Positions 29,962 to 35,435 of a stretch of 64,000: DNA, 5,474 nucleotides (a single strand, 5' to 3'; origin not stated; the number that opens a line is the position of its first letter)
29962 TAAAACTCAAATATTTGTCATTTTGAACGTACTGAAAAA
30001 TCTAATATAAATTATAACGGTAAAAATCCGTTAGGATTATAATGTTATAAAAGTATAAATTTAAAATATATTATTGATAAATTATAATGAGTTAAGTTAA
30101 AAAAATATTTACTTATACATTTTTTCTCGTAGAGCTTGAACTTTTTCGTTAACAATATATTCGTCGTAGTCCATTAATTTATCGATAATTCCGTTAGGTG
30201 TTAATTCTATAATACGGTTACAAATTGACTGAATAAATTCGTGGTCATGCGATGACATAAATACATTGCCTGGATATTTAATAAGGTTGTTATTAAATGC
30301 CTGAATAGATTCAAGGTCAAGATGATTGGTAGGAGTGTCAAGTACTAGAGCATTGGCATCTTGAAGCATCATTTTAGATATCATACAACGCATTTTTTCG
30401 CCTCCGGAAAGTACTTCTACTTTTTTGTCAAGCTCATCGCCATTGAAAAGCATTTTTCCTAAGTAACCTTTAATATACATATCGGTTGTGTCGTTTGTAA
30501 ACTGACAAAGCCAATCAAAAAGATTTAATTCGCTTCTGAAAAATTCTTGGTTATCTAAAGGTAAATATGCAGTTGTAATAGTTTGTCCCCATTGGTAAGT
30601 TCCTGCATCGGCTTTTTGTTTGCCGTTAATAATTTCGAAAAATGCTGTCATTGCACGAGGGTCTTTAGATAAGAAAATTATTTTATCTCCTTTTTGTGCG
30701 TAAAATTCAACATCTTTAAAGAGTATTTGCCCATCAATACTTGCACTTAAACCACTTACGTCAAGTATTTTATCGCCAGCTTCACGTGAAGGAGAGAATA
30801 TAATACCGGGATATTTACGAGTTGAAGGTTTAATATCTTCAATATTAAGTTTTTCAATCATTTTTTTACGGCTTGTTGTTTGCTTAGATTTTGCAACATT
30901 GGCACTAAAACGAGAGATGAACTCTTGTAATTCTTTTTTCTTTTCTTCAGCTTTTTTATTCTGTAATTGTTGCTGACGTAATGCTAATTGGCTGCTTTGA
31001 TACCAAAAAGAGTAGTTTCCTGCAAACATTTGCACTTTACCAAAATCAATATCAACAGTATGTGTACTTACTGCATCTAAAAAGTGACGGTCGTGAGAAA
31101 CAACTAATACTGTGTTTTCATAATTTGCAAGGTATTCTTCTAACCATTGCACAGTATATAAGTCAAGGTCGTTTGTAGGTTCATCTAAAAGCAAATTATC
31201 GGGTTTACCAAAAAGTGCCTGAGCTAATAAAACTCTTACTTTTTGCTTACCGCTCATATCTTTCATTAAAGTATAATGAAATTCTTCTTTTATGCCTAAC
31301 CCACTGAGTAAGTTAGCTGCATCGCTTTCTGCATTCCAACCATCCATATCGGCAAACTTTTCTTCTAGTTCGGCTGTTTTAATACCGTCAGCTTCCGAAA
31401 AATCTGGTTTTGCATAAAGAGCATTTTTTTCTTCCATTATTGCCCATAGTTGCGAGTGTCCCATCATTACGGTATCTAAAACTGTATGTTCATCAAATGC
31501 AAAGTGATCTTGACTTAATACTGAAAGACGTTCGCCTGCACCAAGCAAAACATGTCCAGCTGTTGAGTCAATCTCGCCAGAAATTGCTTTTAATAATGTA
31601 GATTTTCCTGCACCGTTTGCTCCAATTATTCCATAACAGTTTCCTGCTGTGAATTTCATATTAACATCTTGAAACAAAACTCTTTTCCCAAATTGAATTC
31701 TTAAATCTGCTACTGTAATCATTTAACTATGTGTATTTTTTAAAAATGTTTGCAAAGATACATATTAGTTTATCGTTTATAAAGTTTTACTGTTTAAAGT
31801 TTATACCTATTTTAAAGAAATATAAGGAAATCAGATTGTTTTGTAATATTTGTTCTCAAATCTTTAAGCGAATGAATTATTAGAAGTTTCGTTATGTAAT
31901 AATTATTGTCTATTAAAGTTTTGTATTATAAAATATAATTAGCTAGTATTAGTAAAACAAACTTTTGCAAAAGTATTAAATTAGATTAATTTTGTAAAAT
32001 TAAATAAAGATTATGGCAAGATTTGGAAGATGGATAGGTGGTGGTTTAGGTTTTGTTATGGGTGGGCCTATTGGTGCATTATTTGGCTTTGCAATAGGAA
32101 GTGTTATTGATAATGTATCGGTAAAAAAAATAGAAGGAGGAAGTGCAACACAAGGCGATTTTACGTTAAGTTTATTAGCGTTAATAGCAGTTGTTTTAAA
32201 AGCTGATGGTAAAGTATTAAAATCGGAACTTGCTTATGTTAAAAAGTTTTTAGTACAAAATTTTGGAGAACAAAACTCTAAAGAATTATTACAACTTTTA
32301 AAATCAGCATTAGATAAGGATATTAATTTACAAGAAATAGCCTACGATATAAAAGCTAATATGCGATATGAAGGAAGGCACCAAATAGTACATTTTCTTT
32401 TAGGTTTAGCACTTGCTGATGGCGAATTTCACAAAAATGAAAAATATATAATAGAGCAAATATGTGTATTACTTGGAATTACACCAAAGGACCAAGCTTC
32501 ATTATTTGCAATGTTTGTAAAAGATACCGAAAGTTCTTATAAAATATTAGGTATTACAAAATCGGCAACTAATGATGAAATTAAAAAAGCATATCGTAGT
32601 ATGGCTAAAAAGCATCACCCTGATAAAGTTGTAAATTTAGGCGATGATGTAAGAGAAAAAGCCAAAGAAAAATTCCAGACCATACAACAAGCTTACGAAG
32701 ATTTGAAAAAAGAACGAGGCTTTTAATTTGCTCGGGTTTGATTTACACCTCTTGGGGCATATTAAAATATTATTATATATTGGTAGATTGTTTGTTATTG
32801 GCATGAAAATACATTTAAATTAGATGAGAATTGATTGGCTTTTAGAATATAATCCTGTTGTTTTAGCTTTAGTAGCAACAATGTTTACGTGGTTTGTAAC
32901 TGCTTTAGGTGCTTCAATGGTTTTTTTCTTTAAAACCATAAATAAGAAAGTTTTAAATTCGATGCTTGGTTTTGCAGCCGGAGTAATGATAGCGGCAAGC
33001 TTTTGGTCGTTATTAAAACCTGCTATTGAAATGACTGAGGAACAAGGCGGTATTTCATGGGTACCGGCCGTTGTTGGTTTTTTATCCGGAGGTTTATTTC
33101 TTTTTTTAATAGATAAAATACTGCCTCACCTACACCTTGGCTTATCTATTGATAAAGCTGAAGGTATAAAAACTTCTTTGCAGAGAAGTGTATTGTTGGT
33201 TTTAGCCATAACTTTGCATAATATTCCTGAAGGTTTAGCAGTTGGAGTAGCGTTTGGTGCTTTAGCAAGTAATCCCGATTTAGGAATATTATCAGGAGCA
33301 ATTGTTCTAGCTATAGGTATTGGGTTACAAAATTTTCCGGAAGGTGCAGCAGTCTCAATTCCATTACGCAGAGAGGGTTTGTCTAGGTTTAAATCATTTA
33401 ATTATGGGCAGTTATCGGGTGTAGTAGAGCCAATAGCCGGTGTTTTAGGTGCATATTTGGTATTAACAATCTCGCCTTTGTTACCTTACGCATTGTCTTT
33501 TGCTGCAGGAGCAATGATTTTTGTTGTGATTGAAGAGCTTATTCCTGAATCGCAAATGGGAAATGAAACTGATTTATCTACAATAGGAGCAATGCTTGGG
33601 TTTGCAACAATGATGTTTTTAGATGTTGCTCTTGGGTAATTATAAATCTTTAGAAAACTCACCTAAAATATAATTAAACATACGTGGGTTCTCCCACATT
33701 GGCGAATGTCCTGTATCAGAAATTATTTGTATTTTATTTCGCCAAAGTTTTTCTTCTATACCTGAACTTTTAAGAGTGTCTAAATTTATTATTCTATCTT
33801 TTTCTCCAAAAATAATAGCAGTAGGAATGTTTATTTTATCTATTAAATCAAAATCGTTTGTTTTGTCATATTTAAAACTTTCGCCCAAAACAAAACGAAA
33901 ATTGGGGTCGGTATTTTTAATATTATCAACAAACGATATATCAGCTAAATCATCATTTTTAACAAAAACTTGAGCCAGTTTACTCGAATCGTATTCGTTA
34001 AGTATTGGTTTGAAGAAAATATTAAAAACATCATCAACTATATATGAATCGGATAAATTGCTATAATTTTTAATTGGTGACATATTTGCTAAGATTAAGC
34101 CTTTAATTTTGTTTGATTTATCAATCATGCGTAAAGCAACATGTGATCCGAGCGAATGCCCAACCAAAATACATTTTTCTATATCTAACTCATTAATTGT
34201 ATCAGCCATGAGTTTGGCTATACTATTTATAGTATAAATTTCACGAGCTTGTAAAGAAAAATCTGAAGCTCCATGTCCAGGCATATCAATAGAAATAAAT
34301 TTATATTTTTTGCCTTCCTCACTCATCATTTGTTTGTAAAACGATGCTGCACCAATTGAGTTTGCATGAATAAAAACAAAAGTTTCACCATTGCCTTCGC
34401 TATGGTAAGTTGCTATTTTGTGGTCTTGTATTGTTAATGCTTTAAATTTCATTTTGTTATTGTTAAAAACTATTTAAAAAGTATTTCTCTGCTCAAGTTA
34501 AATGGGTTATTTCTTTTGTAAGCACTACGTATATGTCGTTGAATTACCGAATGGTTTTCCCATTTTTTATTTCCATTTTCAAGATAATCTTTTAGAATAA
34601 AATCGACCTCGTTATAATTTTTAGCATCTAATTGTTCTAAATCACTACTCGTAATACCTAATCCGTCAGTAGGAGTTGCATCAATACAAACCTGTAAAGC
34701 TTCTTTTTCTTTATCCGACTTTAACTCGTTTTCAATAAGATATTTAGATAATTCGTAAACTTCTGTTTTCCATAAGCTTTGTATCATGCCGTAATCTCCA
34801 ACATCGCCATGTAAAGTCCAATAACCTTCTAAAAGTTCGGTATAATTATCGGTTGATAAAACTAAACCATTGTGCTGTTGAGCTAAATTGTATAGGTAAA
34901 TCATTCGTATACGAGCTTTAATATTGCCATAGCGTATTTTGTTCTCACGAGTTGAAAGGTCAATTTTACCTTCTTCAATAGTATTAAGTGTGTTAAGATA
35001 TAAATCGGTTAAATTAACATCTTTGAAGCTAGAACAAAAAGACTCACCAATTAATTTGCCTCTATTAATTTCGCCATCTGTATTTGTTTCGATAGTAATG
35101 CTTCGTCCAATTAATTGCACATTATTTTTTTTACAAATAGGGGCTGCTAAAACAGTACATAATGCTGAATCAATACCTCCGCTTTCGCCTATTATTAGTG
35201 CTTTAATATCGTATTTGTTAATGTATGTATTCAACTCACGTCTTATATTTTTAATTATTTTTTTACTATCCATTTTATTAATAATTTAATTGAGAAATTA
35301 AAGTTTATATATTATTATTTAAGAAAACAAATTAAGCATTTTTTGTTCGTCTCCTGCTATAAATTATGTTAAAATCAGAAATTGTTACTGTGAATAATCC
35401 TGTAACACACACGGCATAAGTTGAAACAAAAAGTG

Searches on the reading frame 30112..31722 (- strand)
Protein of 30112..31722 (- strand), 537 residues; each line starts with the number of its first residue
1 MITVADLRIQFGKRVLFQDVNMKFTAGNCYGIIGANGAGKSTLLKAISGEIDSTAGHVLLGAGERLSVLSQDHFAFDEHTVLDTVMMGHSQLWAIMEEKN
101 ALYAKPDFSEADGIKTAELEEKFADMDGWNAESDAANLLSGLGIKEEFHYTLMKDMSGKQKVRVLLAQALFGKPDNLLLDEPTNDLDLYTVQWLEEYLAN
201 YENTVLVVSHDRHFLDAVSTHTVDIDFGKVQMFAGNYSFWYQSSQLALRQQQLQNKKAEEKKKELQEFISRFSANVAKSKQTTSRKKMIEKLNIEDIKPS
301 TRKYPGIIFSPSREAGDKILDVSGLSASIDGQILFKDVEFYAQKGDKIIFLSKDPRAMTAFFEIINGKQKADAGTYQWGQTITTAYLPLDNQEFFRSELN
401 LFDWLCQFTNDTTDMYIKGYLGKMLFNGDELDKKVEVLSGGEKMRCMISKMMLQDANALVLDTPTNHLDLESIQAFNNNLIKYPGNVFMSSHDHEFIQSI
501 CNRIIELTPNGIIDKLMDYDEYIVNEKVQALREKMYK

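Call 35: search_protein_families(library=pfam, proteins=[window:30112-31722:-], max_evalue=0.00001)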
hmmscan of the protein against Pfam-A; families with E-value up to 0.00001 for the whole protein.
window:30112-31722:- (537 aa): 4 families
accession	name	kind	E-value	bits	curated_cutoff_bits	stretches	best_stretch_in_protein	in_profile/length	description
PF00005.33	ABC_tran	-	2.9e-34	119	25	2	18-184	2-137/137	ABC transporter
PF12848.13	ABC_tran_Xtn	-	3.2e-19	69.2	25.9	1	223-305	1-81/85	ABC transporter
PF02463.25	SMC_N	-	1.6e-08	34.7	40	0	22-507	20-211/220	RecF/RecN/SMC N terminal domain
PF13304.12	AAA_21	-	5.9e-07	30.3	27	0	30-48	2-20/304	AAA domain, putative AbiEii toxin, Type IV TA system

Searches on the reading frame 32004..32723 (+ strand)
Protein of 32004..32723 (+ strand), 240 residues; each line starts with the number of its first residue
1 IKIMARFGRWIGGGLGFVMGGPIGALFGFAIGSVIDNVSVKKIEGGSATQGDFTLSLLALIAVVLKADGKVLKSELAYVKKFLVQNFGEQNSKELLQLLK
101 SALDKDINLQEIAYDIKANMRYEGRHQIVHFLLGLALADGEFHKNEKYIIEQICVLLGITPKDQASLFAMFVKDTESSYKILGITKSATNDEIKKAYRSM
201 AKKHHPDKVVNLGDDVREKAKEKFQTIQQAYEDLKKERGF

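Call 35: search_protein_families(library=pfam, proteins=[window:32004-32723:+], max_evalue=0.00001)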
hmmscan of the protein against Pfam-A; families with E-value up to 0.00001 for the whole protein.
window:32004-32723:+ (240 aa): 2 families
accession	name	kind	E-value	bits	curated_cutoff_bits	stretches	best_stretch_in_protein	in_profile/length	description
PF05099.18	TerB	-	5e-23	82.1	24.4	1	55-165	2-114/118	Tellurite resistance protein TerB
PF00226.36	DnaJ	-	5.5e-18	65.3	27.8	1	178-237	2-56/63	DnaJ domain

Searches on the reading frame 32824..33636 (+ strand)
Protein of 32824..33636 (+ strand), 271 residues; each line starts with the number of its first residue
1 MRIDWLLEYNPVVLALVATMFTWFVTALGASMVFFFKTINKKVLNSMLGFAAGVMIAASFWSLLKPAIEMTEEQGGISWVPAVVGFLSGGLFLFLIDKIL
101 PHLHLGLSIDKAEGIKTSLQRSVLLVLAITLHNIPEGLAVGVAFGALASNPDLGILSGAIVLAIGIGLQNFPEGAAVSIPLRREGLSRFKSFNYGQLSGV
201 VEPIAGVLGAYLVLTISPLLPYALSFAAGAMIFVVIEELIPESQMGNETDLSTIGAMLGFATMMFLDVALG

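Call 35: search_protein_families(library=pfam, proteins=[window:32824-33636:+], max_evalue=0.00001)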
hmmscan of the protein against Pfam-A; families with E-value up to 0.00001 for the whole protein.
window:32824-33636:+ (271 aa): 1 family
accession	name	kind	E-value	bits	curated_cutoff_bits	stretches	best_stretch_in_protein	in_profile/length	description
PF02535.28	Zip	-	4e-27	95.7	35.1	2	115-266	171-322/323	ZIP Zinc transporter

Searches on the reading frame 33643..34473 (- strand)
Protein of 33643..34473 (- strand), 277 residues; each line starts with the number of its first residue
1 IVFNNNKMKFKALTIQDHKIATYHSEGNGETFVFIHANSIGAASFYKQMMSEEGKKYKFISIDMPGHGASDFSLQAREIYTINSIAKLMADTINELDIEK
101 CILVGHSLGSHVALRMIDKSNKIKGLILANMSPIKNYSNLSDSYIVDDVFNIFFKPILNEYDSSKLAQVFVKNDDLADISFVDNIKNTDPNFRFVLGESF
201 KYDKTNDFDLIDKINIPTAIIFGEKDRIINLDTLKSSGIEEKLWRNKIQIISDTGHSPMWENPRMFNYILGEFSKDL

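Call 35: search_protein_families(library=pfam, proteins=[window:33643-34473:-], max_evalue=0.00001)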
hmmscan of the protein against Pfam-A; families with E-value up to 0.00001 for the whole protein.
window:33643-34473:- (277 aa): 5 families
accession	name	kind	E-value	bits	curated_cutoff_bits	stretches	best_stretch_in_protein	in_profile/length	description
PF00561.26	Abhydrolase_1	-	1.2e-16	61.5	25.8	1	31-263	2-245/245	alpha/beta hydrolase fold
PF12697.13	Abhydrolase_6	-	2.5e-13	51.6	26.3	1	32-264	1-212/217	Alpha/beta hydrolase family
PF12146.15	Hydrolase_4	-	3.1e-09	36.9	27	1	55-231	30-207/239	Serine aminopeptidase, S33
PF03096.20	Ndr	-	1.9e-06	27.2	23.3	1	45-134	44-135/283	Ndr family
PF10230.15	LIDHydrolase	-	2.6e-06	27.8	27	0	41-126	13-113/262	Lipid-droplet associated hydrolase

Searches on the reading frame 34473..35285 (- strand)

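Call 36: search_protein_families(library=pfam, proteins=[window:34473-35285:-], max_evalue=0.00001)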
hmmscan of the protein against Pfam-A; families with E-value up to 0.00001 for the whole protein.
window:34473-35285:- (271 aa): 1 family
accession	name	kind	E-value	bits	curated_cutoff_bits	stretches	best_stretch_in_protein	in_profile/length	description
PF02540.23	NAD_synthase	-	1.7e-35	122.8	21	1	11-246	2-216/242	NAD synthase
